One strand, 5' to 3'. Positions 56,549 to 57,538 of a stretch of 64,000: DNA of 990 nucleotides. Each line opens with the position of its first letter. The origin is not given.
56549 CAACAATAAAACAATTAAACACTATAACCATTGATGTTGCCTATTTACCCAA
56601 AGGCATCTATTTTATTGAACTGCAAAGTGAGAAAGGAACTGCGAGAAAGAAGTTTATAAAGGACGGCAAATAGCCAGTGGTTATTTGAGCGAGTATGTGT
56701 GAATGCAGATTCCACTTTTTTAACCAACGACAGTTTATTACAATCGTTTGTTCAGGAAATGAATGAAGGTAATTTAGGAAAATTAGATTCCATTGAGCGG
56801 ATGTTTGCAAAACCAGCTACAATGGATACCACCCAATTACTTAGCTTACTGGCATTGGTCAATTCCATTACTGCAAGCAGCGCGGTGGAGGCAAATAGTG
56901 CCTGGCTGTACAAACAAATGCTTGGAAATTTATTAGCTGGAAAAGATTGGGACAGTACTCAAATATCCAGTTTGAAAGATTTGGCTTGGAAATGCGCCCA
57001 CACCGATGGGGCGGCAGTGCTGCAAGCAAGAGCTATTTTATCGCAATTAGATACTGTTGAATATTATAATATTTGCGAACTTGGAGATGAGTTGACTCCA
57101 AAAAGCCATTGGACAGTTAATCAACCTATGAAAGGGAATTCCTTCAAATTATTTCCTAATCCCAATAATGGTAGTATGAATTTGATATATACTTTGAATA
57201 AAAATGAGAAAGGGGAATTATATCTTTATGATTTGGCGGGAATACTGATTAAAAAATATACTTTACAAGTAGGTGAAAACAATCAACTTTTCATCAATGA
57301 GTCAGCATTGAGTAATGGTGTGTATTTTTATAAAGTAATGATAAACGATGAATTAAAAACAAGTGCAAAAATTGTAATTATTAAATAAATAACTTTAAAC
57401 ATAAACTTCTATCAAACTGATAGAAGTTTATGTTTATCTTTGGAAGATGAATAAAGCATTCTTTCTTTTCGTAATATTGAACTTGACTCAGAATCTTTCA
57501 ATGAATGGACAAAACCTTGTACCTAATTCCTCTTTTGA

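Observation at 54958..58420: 1.7-kb tandem segmental duplication (CTD-encoding gene tail plus a CBM-like CTD gene) with gene-conversion-like identity patches and a compensatory-mutated hairpin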

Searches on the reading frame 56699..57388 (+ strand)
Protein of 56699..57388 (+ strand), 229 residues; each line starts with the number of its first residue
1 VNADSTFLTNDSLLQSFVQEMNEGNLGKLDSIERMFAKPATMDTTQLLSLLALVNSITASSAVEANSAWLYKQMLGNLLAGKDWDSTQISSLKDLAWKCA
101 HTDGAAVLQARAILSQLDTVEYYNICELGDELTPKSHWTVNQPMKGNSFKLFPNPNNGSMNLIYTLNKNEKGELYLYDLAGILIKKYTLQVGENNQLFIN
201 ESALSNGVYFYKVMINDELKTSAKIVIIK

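Call 6: search_protein_families(library=pfam, proteins=[window:56699-57385:+], max_evalue=0.01)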
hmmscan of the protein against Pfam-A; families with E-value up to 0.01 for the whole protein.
window:56699-57385:+ (229 aa): 1 family
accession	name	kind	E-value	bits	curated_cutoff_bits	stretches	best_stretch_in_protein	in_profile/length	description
PF18962.6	Por_Secre_tail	-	2.8e-10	40.8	27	1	151-227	1-75/75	Secretion system C-terminal sorting domain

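Call 7: search_protein_families(library=ncbifam, proteins=[window:56699-57385:+], max_evalue=0.01)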
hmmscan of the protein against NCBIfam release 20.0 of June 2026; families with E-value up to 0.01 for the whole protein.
window:56699-57385:+ (229 aa): 4 families
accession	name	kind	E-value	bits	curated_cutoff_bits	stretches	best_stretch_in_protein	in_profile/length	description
TIGR04183.1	Por_Secre_tail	domain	8.4e-12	44.9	23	1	151-227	1-71/72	T9SS type A sorting domain-containing protein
NF038113.1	T9SSA_dep_M36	equivalog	1.6e-09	36.5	885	1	115-227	763-868/869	T9SS-dependent M36 family metallopeptidase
NF052323.1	T9SSA_dep_M6i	equivalog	0.00035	18.6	600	1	152-228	961-1039/1043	T9SS-dependent M6-like inactivated metalloprotease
NF050177.1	TapA_OM_Porphy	equivalog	0.00056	18.8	500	1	144-220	466-537/544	TapA/TapC family T9SS-dependent outer membrane protein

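Call 14: find_encoding_contigs(protein=window:56699-57388:+, flank=10000, max_places=10)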
Protein window:56699-57388:+ (229 aa): 7 contigs read that carry it; 3 places shown.
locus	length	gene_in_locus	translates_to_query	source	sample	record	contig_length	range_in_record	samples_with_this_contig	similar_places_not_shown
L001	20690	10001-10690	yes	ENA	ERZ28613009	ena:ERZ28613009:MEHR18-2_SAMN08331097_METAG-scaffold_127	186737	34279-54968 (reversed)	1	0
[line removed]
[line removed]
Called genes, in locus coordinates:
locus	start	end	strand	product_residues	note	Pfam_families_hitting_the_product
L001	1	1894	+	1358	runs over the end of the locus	-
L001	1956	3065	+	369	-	-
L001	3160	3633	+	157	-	PF03449:GreA_GreB_N, PF01272:GreA_GreB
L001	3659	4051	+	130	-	PF11969:DcpS_C, PF01230:HIT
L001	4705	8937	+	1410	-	PF18962:Por_Secre_tail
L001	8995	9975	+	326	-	PF18962:Por_Secre_tail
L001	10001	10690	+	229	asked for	PF18962:Por_Secre_tail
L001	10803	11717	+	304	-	PF18962:Por_Secre_tail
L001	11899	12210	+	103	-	-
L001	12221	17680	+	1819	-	PF00801:PKD (faint), PF18911:PKD_4, PF22352:K319L-like_PKD (faint), PF18911:PKD_4 (weak), PF13585:CHU_C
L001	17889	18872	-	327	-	PF02779:Transket_pyr, PF02780:Transketolase_C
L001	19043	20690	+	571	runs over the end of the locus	PF06739:SBBP (faint), PF18962:Por_Secre_tail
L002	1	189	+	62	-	?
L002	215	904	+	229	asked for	PF18962:Por_Secre_tail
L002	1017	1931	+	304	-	PF18962:Por_Secre_tail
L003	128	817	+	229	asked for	PF18962:Por_Secre_tail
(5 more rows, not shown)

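Call 16: find_homologous_proteins(query=window:56699-57385:+, max_evalue=0.00001)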
Query window:56699-57385:+ (229 aa): 6 proteins with E <= 0.00001 among 207 candidates.
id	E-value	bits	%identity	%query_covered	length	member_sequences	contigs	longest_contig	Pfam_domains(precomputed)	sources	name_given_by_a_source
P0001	2.4e-132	457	100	91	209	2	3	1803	PF18962.8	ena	-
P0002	1.2e-31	128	38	94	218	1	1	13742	PF18962.8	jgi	-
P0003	5.3e-29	120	37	90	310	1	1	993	PF18962.8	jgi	jgi:hypothetical protein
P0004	2.1e-24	104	66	35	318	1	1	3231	PF18962.8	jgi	-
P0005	7.3e-16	77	34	94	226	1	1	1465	PF18962.8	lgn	-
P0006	4.5e-13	67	38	55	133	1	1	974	PF18962.8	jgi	jgi:hypothetical protein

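Call 17: find_encoding_contigs(protein=P0002, flank=10000, max_places=5)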
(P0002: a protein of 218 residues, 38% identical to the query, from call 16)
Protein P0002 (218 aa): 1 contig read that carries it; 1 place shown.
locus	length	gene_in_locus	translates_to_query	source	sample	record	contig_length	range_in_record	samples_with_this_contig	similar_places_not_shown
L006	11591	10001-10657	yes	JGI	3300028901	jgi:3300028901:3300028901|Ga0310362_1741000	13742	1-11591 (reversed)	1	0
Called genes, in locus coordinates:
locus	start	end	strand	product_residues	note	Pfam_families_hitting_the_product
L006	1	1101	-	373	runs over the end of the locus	PF13439:Glyco_transf_4, PF00534:Glycos_transf_1, PF13692:Glyco_trans_1_4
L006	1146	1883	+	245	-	PF05050:Methyltransf_21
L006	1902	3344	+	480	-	PF01943:Polysacc_synt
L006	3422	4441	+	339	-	-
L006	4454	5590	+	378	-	-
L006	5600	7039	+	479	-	PF04932:Wzy_C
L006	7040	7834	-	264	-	PF08239:SH3_3, PF18348:SH3_16, PF00877:NLPC_P60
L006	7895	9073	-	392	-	PF00108:Thiolase_N, PF22691:Thiolase_C_1 (faint), PF02803:Thiolase_C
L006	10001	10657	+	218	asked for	PF18962:Por_Secre_tail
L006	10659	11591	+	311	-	?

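Call 18: find_encoding_contigs(protein=P0004, flank=10000, max_places=5)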
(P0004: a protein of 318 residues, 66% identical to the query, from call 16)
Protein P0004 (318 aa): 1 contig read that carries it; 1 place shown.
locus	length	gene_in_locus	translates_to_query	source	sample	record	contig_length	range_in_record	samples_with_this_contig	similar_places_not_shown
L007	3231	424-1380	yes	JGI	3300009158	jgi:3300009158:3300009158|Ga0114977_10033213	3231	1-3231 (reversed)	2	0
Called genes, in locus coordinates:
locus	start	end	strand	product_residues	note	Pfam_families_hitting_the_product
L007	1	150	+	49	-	?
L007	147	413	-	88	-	-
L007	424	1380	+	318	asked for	PF18962:Por_Secre_tail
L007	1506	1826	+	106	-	-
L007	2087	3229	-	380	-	?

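Call 30: find_related_loci(query=window:56699-57385:+, collection=metagenome_contigs, flank=7000)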
Query window:56699-57385:+ (229 aa) in metagenome_contigs; peptide patterns used: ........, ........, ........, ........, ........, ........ (x = any residue, [..] = any of these).
67 stretches matched a pattern; 2 encode a relative of the query (tblastn E <= 1e-3); 2 distinct loci.
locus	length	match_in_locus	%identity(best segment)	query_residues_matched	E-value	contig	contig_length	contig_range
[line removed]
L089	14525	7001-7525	27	71-229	5e-10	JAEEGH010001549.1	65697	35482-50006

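Call 45: search_protein_representatives(alignment_id=A1)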
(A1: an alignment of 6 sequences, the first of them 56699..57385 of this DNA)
Query: 6 sequences, 224 profile positions. Proteins with E-value up to 0.001 (for the whole library): 41465; up to 1e-10: 4300; up to 1e-30: 297. The best 150 are listed.
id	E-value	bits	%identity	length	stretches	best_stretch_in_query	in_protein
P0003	1.5e-98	345.2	-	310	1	8-224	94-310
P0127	9.2e-92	323.0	-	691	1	7-224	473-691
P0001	7.1e-89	313.6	-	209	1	21-224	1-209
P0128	2.6e-73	262.7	-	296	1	2-224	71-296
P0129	2.0e-71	256.5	-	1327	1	6-224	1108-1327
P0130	2.9e-69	249.4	-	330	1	9-224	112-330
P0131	3.9e-69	249.0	-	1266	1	4-224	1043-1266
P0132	1.2e-67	244.1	-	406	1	8-224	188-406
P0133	2.0e-66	240.2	-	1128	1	6-224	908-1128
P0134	7.2e-66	238.3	-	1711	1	4-224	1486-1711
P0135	7.6e-65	235.0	-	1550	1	9-224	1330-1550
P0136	1.3e-63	231.0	-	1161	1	8-224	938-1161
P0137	4.6e-63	229.2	-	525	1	6-224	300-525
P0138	7.6e-63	228.5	-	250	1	8-224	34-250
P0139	1.0e-62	228.1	-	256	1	3-224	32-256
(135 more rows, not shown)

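Call 66: predict_structure(alignment_id=A4)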
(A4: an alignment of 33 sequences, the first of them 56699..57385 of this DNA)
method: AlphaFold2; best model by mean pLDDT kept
length: 229 residues; sequences in the alignment: 33
mean_pLDDT: 85.2   pTM: 0.54
mean pLDDT of the five models: 85.2, 82.9, 82.3, 81.8, 81.2
residues with pLDDT >= 90: 131; 70-90: 69; 50-70: 17; < 50: 12
segments of 3 or more residues with pLDDT < 50: 135-144
pLDDT, mean of each block of 10 residues (from residue 1): 59 81 81 87 92 94 95 95 95 94 94 88 73 48 65 81 94 95 95 91 84 93 86
secondary structure, 60 per line:
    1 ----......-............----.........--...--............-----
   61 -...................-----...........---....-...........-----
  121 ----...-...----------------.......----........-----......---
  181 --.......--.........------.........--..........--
elements in order: H5-10 H12-23 H28-36 H44-55 H62-80 H86-96 H100-103 H105-115 E148-154 E159-166 E172-177 E183-189 E192-200 E207-215 E218-227

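Call 77: find_encoding_contigs(protein=P0006, flank=5000, max_places=5)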
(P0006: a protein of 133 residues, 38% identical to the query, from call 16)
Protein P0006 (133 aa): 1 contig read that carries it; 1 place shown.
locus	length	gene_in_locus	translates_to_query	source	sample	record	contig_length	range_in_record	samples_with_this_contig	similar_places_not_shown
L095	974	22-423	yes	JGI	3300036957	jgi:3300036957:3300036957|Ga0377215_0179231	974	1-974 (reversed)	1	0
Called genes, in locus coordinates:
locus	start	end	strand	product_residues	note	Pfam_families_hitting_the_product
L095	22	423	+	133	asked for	PF18962:Por_Secre_tail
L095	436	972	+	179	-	?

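Call 78: find_encoding_contigs(protein=P0005, flank=5000, max_places=5)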
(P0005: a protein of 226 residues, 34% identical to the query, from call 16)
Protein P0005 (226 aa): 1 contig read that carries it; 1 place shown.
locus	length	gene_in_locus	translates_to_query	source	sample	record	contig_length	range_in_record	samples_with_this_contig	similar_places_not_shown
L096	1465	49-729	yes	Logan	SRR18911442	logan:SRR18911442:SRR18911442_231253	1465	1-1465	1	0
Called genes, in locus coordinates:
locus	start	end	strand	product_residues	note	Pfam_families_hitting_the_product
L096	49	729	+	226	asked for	PF18962:Por_Secre_tail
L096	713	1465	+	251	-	?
